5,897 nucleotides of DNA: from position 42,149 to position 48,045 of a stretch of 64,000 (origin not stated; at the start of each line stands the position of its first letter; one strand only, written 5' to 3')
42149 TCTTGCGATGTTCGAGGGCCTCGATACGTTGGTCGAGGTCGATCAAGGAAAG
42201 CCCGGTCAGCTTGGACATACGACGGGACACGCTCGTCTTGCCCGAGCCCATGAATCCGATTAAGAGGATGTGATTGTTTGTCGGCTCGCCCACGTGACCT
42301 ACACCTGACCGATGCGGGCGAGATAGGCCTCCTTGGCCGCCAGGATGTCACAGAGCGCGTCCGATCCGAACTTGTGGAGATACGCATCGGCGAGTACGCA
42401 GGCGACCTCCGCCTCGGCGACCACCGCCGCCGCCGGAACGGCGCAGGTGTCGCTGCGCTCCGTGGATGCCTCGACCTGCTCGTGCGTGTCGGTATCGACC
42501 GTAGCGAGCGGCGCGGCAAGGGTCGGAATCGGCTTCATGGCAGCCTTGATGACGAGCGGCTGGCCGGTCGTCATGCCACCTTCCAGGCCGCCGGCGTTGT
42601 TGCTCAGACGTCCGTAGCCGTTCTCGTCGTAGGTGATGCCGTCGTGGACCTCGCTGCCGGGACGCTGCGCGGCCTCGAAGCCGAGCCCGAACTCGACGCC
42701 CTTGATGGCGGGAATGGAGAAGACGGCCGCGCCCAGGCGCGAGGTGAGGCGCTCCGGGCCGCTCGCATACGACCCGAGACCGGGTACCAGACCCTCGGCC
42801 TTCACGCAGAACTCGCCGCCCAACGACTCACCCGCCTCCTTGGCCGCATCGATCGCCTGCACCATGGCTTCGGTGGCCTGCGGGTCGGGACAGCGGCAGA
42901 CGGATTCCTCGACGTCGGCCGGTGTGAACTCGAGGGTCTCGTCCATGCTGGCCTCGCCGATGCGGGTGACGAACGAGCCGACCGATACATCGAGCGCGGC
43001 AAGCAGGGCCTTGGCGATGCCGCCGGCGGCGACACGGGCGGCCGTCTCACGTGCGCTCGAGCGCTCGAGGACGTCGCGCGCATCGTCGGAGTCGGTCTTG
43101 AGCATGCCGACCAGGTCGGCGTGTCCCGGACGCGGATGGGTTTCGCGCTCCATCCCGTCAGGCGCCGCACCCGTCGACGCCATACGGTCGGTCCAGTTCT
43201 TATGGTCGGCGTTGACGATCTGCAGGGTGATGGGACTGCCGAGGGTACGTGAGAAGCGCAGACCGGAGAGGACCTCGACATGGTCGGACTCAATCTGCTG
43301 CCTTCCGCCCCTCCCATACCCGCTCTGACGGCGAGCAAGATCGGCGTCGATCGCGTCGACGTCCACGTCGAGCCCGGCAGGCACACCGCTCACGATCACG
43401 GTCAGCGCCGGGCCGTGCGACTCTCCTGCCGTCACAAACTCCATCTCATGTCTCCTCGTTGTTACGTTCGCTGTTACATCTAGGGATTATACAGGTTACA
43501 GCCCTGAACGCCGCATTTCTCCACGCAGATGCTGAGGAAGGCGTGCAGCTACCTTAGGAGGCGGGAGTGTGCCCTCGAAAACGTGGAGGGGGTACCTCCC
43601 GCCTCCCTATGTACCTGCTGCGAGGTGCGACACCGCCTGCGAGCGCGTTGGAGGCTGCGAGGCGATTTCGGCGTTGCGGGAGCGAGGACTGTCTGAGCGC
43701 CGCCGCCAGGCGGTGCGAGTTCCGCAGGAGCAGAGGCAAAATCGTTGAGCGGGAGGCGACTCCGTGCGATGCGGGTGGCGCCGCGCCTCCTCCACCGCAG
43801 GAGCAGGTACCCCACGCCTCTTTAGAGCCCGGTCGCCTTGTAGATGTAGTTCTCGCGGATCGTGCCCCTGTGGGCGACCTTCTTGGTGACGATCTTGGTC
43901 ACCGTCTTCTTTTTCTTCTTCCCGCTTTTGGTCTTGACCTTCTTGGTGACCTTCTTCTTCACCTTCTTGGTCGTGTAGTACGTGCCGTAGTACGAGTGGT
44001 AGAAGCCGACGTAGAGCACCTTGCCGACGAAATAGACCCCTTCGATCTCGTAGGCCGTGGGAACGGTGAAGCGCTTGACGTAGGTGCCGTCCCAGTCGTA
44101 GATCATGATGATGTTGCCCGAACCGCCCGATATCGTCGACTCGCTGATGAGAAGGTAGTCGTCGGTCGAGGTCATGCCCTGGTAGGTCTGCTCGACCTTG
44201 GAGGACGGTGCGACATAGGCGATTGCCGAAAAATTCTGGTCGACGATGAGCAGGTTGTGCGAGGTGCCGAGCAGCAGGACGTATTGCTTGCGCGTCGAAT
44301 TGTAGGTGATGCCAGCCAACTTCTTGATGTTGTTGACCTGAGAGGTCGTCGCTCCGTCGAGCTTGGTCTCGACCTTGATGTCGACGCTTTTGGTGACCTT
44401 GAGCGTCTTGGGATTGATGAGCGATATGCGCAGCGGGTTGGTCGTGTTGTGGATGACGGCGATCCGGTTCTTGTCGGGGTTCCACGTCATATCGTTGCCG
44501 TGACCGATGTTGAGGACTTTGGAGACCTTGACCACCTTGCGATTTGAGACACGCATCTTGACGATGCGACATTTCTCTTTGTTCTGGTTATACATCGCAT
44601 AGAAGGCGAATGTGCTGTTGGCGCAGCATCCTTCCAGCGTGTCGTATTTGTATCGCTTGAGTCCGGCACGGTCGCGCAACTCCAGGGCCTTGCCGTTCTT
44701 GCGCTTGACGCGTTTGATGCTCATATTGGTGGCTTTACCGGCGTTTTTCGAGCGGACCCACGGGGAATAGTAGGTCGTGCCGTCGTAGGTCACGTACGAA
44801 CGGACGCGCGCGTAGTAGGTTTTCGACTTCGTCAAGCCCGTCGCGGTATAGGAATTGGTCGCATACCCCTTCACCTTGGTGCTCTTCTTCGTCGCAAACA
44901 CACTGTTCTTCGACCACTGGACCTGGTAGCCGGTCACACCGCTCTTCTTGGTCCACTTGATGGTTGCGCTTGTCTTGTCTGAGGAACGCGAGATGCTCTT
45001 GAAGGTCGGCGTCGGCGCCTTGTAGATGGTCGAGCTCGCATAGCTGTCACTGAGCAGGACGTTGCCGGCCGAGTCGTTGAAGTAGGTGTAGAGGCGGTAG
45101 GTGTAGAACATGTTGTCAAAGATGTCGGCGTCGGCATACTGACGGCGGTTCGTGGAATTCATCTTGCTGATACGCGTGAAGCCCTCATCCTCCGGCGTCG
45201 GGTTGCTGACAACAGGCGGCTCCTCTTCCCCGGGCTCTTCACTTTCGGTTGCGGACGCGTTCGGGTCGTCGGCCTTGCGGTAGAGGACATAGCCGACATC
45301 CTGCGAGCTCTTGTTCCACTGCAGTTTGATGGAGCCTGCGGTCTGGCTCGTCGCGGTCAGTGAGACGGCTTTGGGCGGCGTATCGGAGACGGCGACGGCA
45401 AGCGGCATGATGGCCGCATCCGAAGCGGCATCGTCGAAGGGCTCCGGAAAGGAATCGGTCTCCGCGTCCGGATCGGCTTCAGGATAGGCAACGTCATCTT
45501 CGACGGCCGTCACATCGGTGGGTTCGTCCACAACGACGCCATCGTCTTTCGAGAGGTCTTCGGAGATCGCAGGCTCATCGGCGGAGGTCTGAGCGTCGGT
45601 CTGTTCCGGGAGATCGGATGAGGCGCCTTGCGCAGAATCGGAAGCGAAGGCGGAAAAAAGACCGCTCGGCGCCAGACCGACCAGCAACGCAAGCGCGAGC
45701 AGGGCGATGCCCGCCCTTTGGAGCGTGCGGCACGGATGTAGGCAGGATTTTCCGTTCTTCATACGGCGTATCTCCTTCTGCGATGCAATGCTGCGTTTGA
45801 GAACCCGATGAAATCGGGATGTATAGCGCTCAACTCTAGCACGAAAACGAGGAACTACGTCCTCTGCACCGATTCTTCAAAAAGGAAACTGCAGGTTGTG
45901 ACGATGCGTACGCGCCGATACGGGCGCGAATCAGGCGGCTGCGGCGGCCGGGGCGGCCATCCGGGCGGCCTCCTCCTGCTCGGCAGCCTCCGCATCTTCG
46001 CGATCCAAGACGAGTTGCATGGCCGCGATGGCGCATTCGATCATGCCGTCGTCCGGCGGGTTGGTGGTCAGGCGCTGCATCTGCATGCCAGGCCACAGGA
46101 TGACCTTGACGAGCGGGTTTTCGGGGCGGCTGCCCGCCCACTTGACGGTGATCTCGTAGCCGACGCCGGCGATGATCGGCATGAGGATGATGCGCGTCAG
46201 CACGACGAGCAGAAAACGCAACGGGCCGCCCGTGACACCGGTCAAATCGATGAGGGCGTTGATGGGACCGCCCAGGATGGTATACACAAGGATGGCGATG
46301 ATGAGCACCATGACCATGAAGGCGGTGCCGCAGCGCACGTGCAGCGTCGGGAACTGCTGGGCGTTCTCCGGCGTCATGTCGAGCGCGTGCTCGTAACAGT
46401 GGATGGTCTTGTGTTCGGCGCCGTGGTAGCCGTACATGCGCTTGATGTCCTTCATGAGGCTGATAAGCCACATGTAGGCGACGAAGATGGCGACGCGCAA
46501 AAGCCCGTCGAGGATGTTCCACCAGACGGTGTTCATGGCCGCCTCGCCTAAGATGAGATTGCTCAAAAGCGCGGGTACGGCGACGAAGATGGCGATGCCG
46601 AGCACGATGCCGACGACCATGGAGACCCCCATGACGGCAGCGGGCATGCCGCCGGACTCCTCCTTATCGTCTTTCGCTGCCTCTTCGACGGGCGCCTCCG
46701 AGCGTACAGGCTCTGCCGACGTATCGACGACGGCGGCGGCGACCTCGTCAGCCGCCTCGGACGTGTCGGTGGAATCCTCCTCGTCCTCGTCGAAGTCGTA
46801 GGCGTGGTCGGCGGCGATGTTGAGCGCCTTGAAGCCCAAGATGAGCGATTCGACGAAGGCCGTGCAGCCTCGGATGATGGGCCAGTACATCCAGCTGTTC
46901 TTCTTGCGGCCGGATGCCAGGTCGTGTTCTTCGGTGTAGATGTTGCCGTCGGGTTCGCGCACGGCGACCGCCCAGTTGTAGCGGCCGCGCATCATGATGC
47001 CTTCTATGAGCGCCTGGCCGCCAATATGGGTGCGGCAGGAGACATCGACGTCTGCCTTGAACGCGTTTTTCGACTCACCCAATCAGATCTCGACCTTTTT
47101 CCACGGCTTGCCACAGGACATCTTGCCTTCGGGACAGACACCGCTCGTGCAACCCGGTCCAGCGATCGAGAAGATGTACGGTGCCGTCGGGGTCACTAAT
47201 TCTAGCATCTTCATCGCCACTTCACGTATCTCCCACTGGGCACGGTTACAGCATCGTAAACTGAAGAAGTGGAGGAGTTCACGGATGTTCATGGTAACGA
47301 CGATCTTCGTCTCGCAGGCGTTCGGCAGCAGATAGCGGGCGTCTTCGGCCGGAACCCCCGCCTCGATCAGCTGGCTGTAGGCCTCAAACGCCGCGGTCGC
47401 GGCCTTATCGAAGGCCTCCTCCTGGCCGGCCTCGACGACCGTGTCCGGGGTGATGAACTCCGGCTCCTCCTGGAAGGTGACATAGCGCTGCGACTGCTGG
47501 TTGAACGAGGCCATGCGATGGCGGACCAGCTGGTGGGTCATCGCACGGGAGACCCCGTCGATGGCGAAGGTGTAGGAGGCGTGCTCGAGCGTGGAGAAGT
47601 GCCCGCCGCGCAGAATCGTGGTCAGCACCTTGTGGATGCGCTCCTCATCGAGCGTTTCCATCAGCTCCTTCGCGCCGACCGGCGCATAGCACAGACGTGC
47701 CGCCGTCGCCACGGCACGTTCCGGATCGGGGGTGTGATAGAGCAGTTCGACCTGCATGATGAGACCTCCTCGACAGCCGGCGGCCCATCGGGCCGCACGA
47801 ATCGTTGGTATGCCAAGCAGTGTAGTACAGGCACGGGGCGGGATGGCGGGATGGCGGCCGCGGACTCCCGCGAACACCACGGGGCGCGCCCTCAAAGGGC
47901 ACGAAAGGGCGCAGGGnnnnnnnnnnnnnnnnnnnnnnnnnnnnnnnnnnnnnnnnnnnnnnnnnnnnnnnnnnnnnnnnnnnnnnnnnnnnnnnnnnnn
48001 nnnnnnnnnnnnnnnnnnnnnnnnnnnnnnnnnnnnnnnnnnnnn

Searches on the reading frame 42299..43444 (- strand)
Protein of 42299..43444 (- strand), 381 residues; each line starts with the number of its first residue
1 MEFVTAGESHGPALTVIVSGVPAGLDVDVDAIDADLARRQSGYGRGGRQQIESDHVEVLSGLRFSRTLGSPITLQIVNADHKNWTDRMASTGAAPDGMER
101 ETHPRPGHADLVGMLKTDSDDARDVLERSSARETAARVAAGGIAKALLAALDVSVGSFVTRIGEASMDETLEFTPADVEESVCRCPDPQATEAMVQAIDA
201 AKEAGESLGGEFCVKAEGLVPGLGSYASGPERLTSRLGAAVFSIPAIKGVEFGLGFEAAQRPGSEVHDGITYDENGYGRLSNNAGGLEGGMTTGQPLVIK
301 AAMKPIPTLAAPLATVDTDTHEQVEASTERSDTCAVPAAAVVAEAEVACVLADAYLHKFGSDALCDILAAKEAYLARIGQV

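Call 84: search_protein_families(library=pfam, proteins=[window:42299-43444:-], max_evalue=0.00001)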
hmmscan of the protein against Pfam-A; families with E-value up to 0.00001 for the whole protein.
window:42299-43444:- (381 aa): 1 family
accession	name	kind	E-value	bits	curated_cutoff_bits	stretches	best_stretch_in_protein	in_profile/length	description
PF01264.26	Chorismate_synt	-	3.2e-111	371.6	27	1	1-356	1-327/327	Chorismate synthase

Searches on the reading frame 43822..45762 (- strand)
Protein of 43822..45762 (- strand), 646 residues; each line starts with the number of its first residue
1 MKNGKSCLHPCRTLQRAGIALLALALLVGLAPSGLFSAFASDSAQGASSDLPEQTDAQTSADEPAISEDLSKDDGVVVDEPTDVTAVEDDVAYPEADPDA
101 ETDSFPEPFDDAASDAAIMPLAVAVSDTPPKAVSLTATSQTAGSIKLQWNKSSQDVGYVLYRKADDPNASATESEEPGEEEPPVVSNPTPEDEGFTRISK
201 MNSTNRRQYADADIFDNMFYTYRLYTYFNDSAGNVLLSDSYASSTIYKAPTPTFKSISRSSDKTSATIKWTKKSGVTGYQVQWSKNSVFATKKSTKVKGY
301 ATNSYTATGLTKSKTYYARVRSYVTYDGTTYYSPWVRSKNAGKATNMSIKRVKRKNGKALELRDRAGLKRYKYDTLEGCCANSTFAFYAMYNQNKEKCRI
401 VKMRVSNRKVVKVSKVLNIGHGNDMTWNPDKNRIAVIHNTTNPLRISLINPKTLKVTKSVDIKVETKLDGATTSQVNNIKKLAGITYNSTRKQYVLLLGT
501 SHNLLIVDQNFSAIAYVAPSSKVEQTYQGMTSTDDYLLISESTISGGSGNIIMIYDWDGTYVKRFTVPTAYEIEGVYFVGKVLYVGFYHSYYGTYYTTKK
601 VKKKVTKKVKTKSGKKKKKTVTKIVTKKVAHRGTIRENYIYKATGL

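Call 85: search_protein_families(library=pfam, proteins=[window:43822-45762:-], max_evalue=0.00001)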
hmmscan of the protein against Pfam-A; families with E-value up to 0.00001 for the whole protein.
window:43822-45762:- (646 aa): 1 family
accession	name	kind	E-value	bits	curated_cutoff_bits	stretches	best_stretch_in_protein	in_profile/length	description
PF00041.27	fn3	-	2.2e-07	31.4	25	0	257-324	8-70/84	Fibronectin type III domain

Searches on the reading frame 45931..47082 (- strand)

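Call 85: search_protein_families(library=pfam, proteins=[window:45931-47082:-], max_evalue=0.00001)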
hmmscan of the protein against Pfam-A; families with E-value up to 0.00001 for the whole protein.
window:45931-47082:- (383 aa): 1 family
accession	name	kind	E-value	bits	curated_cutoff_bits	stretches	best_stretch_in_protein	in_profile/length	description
PF07136.16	DUF1385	-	4.2e-79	265.5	22.1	1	67-360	1-226/227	Protein of unknown function (DUF1385)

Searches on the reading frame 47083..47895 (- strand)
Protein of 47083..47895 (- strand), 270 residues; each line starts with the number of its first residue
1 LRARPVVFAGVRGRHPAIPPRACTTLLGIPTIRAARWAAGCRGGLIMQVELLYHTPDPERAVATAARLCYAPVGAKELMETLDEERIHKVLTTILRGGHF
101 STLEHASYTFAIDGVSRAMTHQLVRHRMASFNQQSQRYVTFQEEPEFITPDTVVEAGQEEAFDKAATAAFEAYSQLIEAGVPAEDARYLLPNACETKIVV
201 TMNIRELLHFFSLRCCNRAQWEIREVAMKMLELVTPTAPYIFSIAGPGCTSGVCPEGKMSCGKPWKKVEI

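Call 85: search_protein_families(library=pfam, proteins=[window:47083-47895:-], max_evalue=0.00001)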
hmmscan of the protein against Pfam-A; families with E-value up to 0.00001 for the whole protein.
window:47083-47895:- (270 aa): 1 family
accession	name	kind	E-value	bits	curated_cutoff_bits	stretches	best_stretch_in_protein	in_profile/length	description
PF02511.20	Thy1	-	1.4e-73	247.2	24.8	1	50-239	1-190/191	Thymidylate synthase complementing protein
